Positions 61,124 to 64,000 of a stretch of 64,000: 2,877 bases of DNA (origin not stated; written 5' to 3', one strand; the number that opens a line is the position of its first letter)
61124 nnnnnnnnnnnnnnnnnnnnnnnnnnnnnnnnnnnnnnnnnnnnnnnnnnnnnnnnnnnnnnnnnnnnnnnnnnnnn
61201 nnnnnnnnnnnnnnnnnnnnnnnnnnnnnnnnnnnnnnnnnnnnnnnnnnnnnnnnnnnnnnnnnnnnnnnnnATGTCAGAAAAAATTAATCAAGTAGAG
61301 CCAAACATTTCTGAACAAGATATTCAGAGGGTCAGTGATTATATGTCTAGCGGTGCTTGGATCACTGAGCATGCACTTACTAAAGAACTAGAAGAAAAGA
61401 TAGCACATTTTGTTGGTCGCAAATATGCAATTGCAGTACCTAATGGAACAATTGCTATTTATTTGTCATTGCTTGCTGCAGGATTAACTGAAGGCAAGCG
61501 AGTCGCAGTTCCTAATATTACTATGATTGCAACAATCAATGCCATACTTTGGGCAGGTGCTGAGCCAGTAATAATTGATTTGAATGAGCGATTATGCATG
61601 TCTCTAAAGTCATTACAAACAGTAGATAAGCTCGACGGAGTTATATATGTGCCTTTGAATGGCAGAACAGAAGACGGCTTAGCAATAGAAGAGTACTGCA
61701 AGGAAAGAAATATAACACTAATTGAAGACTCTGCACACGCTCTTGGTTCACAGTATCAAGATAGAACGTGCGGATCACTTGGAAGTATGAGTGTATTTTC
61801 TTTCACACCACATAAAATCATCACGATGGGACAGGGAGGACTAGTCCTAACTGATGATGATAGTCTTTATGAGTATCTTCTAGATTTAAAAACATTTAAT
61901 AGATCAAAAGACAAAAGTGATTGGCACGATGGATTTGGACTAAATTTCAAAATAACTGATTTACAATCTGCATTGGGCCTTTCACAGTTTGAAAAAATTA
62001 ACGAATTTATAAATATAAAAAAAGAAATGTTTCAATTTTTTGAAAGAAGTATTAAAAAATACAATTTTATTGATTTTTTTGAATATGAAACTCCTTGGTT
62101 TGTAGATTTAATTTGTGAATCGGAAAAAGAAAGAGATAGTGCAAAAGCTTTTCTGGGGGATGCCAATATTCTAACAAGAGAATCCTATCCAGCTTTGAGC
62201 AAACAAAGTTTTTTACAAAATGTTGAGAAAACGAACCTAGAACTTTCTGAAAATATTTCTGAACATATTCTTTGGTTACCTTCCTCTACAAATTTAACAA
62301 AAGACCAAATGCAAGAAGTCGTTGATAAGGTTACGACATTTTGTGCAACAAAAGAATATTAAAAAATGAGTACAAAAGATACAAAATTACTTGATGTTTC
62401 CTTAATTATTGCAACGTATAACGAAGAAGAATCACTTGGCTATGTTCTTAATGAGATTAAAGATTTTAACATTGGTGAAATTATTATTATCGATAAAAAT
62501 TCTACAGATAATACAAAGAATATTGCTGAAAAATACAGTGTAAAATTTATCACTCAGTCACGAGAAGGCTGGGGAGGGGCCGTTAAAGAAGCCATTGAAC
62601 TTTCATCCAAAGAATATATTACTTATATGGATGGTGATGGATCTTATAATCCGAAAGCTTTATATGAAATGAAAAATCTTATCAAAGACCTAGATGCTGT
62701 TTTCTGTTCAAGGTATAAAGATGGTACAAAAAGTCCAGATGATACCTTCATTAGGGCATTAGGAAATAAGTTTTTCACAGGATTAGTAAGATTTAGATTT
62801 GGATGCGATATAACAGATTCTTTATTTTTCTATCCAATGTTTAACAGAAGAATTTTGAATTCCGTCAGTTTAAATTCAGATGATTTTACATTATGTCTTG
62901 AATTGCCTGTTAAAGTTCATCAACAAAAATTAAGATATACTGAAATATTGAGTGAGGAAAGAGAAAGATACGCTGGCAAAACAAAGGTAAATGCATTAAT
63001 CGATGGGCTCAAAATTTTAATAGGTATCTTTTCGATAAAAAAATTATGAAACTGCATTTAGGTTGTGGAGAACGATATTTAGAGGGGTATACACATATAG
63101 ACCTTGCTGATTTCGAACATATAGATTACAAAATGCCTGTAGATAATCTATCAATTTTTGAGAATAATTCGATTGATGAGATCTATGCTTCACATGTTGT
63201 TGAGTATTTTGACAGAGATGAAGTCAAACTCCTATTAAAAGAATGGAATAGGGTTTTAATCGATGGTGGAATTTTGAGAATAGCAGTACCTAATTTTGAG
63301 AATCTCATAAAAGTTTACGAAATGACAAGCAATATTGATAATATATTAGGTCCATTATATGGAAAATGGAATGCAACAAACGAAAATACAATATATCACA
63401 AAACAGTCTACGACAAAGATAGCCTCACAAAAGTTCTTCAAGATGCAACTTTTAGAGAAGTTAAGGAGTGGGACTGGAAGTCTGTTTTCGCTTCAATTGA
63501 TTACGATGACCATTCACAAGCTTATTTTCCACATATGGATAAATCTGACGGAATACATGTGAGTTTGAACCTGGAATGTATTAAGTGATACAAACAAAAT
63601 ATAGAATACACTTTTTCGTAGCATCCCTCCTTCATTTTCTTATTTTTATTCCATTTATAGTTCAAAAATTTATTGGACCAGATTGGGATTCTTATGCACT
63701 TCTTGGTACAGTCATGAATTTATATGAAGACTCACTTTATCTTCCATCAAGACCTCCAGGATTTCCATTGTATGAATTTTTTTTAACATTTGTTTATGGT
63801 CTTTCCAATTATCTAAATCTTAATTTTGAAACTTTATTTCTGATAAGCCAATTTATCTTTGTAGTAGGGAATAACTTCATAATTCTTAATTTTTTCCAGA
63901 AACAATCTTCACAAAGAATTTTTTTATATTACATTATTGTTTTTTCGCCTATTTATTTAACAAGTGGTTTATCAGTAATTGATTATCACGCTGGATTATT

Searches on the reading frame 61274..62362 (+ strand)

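Call 9: search_protein_families(library=pfam, proteins=[window:61274-62362:+])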
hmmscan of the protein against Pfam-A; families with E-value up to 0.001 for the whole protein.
window:61274-62362:+ (362 aa): 2 families
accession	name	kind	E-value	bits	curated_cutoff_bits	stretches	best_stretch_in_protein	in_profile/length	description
PF01041.23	DegT_DnrJ_EryC1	-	6.1e-77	259.7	19.8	1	11-353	2-359/360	DegT/DnrJ/EryC1/StrS aminotransferase family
PF00155.27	Aminotran_1_2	-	0.00017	21.4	19.7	1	35-104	43-121/361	Aminotransferase class I and II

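Call 88: search_protein_families(library=ncbifam, proteins=[window:61274-62362:+], max_evalue=0.001)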
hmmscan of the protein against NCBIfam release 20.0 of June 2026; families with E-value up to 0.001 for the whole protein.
window:61274-62362:+ (362 aa): 7 families
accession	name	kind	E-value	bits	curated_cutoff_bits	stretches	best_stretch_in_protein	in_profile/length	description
TIGR04181.1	NHT_00031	hypoth_equivalog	4.9e-67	226.3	420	2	119-338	134-359/359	LegC family aminotransferase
TIGR03588.1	PseC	equivalog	1.8e-61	208.2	423.5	1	10-356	7-379/380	UDP-4-amino-4,6-dideoxy-N-acetyl-beta-L-altrosamine transaminase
NF008658.2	PRK11658.1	equivalog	6.9e-42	143.4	631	1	5-355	5-375/379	UDP-4-amino-4-deoxy-L-arabinose aminotransferase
TIGR04427.1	PLP_DesI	equivalog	7.9e-41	140.4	650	1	26-353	43-379/390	dTDP-4-dehydro-6-deoxyglucose aminotransferase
NF008687.0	PRK11706.1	equivalog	4.7e-36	124.3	375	1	8-357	5-374/375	dTDP-4-amino-4,6-dideoxygalactose transaminase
NF011936.0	PRK15407.1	equivalog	8.3e-36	123.6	423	2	12-208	44-250/440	lipopolysaccharide biosynthesis protein RfbH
TIGR02379.1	ECA_wecE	subfamily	5.6e-24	84.6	434.85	1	9-355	6-373/376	dTDP-4-amino-4,6-dideoxy-D-glucose transaminase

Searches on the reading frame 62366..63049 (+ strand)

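Call 9: search_protein_families(library=pfam, proteins=[window:62366-63049:+])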
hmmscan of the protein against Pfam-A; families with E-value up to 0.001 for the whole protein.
window:62366-63049:+ (227 aa): 1 family
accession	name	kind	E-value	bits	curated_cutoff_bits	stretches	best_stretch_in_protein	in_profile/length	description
PF00535.33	Glycos_transf_2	-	9.6e-26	91.1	23.3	1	12-165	1-165/168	Glycosyl transferase family 2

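Call 88: search_protein_families(library=ncbifam, proteins=[window:62366-63049:+], max_evalue=0.001)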
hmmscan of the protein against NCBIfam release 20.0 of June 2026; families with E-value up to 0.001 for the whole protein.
window:62366-63049:+ (227 aa): 17 families
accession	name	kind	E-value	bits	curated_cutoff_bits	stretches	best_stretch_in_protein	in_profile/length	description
TIGR04182.1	glyco_TIGR04182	equivalog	1.7e-34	119.6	325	1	10-226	1-219/293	S-layer glycoprotein N-glycosyltransferase AglJ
NF041391.1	DPhHxTase_Halo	equivalog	2.2e-18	66.1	375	1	16-224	2-208/213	dolichyl-phosphate hexose transferase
TIGR04283.1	glyco_like_mftF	equivalog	6.9e-11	42.1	182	1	11-108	1-99/221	TIGR04283 family arsenosugar biosynthesis glycosyltransferase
NF007482.0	PRK10073.1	equivalog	1.3e-10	40.8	423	1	10-111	7-117/334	glycosyltransferase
NF038302.1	EPS_HpsE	equivalog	1.2e-09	37.6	300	1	9-97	1-102/307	hormogonium polysaccharide biosynthesis glycosyltransferase HpsE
TIGR03937.1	PgaC_IcaA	equivalog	2.8e-09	36.4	422.3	1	6-104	42-149/407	poly-beta-1,6-N-acetyl-D-glucosamine synthase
NF058614.1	PPMAGASynPpgS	equivalog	3.4e-09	36.5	370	1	10-222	1-220/226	polyprenyl-phospho-N-acetylgalactosaminyl synthase PpgS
NF050050.1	ProtGlycPglI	equivalog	3e-07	30.1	500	1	11-103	4-105/306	GalNAc(5)-diNAcBac-PP-undecaprenol beta-1,3-glucosyltransferase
NF041875.1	EPS_EpsD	equivalog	7.4e-07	28.9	370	1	11-100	1-98/325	exopolysaccharide biosynthesis glycosyltransferase EpsD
TIGR04195.1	S_glycosyl_SunS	equivalog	8.6e-07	28.1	350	1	14-104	62-153/421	SunS family peptide S-glycosyltransferase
NF010496.0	PRK13915.1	equivalog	1.4e-06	27.6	262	1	9-91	31-126/307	glucosyl-3-phosphoglycerate synthase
NF047683.1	TeichurnBiosyTuaG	equivalog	2.1e-06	27.6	400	1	10-113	7-118/252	teichuronic acid biosynthesis protein TuaG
NF047588.1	GlcsyltransPgfSStrep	equivalog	3.5e-06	26.5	500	1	10-166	2-166/308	glycosyltransferase PgfS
TIGR03111.1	glyc2_xrt_Gpos1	hypoth_equivalog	4.4e-06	25.8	363.95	1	6-105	46-155/439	TIGR03111 family XrtG-associated glycosyltransferase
TIGR04440.1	glyco_TIGR04440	domain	0.00023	21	70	1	11-105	2-105/215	TIGR00180 family glycosyltransferase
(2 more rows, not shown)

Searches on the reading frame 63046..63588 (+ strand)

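Call 28: search_protein_families(library=pfam, proteins=[window:63046-63588:+])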
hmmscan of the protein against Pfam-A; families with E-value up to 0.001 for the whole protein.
window:63046-63588:+ (180 aa): 1 family
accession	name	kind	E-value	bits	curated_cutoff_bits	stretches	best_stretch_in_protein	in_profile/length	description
PF08241.18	Methyltransf_11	-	2.3e-06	28.6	21.2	1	30-78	49-94/95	Methyltransferase domain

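Call 88: search_protein_families(library=ncbifam, proteins=[window:63046-63588:+], max_evalue=0.001)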
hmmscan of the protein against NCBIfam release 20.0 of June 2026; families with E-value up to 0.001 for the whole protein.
window:63046-63588:+ (180 aa): 0 families

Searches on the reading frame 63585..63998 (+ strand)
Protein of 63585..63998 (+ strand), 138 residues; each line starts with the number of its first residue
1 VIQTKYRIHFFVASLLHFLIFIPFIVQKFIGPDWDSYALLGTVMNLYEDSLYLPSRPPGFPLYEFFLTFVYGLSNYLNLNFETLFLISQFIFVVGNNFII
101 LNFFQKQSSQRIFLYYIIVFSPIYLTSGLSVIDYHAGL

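Call 53: search_protein_families(library=pfam, proteins=[window:63585-63998:+], max_evalue=1)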
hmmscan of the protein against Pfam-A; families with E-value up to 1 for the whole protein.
window:63585-63998:+ (138 aa): 0 families

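Call 88: search_protein_families(library=ncbifam, proteins=[window:63585-63998:+], max_evalue=0.001)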
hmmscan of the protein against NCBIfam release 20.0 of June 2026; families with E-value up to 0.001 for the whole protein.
window:63585-63998:+ (138 aa): 0 families
